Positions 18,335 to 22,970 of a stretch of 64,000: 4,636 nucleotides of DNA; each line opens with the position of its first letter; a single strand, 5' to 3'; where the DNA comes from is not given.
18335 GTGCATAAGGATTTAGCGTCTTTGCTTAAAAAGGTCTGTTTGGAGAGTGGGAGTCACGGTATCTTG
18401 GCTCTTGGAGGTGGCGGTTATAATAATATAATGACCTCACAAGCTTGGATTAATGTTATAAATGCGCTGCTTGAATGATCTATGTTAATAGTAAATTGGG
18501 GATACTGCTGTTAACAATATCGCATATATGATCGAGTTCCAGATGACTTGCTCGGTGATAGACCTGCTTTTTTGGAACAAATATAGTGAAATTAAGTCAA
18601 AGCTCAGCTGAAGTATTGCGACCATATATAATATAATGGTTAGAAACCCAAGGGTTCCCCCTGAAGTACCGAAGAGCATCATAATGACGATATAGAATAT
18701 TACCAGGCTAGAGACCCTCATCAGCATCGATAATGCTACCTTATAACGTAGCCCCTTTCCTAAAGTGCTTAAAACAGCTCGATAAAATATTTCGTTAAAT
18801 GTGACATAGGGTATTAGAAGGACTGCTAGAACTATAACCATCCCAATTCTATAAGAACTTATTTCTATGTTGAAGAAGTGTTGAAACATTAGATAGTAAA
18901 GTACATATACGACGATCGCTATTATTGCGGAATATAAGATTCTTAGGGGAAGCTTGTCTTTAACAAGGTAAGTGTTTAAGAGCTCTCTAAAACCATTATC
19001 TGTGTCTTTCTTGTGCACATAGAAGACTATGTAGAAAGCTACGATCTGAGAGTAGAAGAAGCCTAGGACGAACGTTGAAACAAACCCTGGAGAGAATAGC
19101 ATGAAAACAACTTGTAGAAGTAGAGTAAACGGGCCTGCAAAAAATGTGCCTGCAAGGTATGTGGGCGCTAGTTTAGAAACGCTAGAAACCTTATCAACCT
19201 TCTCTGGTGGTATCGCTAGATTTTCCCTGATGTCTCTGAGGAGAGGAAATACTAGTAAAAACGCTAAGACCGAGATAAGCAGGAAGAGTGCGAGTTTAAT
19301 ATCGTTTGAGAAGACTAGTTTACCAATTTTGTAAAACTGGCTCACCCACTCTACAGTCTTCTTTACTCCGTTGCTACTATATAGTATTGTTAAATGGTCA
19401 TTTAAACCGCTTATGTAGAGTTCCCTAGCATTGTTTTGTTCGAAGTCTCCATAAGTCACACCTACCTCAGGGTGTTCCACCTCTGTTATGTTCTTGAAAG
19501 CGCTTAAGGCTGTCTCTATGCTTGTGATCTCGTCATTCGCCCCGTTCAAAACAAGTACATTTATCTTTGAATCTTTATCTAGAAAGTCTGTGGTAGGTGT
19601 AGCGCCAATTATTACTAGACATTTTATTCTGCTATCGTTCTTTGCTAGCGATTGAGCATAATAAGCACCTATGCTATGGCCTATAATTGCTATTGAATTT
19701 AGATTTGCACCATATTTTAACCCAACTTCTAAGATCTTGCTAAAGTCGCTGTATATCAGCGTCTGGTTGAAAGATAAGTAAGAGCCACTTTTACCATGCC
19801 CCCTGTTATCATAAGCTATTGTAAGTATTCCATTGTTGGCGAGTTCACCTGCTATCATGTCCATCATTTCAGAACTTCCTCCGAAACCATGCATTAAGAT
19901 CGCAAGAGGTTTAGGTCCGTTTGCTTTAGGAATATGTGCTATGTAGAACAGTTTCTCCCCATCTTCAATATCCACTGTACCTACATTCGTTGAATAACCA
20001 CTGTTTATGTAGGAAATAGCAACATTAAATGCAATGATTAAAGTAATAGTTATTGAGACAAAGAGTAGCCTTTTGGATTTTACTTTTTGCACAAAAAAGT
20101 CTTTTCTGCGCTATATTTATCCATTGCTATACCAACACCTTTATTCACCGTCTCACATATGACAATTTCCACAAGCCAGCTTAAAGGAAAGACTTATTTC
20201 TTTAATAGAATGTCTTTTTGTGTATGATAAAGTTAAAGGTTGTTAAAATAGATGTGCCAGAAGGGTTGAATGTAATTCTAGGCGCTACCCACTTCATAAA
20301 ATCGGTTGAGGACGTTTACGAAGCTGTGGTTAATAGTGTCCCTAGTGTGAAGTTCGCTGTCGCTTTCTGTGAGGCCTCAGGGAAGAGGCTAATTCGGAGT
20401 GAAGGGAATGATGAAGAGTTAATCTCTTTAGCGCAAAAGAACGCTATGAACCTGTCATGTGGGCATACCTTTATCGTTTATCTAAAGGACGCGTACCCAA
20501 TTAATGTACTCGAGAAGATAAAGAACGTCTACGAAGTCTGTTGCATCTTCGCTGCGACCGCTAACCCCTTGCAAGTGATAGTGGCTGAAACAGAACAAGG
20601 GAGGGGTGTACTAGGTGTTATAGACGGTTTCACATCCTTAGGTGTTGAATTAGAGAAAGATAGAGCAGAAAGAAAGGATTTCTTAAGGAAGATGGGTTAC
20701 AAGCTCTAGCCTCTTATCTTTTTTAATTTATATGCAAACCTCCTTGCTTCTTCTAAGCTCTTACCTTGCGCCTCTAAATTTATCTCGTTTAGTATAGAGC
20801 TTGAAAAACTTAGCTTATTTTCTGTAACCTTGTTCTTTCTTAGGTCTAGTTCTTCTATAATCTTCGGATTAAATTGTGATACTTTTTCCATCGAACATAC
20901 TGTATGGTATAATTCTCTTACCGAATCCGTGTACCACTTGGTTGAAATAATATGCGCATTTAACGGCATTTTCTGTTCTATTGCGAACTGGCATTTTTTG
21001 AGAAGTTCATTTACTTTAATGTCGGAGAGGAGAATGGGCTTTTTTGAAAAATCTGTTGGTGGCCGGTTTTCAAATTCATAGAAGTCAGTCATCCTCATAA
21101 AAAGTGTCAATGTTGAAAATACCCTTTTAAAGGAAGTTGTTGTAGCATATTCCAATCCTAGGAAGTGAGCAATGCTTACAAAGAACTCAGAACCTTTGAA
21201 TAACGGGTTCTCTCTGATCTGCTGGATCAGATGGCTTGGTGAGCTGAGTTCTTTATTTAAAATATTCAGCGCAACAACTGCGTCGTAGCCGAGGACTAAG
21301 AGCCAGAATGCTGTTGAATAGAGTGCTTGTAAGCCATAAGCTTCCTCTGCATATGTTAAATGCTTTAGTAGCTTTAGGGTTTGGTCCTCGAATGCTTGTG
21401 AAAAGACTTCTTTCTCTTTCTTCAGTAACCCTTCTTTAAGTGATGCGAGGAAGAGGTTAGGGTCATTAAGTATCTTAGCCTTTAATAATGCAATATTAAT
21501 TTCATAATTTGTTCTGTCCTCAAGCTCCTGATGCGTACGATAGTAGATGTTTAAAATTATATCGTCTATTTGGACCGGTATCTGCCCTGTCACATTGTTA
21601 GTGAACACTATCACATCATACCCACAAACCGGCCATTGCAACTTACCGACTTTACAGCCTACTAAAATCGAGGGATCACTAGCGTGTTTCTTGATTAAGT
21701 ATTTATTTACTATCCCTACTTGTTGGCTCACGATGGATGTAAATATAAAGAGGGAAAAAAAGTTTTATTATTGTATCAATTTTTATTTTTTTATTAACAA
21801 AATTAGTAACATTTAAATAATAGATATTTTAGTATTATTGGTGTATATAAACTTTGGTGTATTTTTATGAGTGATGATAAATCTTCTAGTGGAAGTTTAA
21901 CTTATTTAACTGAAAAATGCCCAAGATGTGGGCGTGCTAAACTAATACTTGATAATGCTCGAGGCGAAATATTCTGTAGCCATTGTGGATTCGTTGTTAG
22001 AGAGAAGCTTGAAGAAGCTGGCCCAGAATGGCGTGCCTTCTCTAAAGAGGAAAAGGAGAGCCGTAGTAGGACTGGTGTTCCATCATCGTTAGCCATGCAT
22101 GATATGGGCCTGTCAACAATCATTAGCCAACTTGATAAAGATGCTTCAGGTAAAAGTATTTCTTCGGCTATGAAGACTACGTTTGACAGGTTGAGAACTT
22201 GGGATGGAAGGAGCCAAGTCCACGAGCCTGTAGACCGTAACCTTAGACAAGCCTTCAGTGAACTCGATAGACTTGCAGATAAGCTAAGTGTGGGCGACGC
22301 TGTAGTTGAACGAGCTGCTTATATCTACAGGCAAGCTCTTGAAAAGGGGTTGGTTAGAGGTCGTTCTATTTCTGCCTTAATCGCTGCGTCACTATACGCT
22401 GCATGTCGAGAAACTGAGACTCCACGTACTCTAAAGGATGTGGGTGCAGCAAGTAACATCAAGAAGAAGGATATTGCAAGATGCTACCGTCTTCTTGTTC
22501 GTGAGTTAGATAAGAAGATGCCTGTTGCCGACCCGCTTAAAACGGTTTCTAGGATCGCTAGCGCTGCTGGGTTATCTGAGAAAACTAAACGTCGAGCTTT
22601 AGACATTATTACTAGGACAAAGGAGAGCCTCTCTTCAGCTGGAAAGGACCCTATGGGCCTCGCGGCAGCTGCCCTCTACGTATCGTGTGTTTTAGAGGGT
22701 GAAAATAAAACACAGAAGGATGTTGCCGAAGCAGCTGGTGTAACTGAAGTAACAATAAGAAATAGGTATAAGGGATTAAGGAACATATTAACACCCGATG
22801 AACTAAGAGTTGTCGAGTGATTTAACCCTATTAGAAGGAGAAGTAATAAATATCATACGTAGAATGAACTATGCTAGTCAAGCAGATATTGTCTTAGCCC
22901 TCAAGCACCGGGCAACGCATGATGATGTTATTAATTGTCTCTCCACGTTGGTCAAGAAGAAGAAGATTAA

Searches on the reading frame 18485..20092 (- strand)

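Call 86: search_protein_families(library=pfam, proteins=[window:18485-20092:-], max_evalue=0.00001)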
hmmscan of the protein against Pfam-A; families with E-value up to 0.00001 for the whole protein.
window:18485-20092:- (535 aa): 3 families
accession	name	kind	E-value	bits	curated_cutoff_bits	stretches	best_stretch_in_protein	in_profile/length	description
PF12146.15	Hydrolase_4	-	3.2e-15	56.5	27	1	60-164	3-109/239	Serine aminopeptidase, S33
PF00561.26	Abhydrolase_1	-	4.8e-11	43.2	25.8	1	65-175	4-114/245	alpha/beta hydrolase fold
PF12697.13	Abhydrolase_6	-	4.7e-08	34.4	26.3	1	65-166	2-96/217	Alpha/beta hydrolase family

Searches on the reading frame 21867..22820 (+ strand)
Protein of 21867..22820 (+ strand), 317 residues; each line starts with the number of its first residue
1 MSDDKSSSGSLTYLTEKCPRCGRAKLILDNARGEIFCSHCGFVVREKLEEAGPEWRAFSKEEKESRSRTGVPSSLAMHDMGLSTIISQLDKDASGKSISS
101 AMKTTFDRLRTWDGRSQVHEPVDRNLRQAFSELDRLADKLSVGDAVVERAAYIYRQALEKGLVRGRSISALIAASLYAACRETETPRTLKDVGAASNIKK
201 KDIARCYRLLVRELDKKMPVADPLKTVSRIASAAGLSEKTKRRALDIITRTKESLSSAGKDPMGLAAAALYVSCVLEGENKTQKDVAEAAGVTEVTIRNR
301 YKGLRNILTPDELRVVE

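Call 87: search_protein_families(library=pfam, proteins=[window:21867-22820:+], max_evalue=0.00001)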
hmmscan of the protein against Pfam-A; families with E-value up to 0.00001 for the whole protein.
window:21867-22820:+ (317 aa): 2 families
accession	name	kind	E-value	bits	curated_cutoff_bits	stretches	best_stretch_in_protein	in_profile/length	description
PF00382.24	TFIIB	-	4.4e-43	145.6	23.6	2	123-212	2-91/92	Transcription factor TFIIB repeat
PF08271.17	Zn_Ribbon_TF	-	2e-12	46.9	29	1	17-58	2-43/43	TFIIB zinc-binding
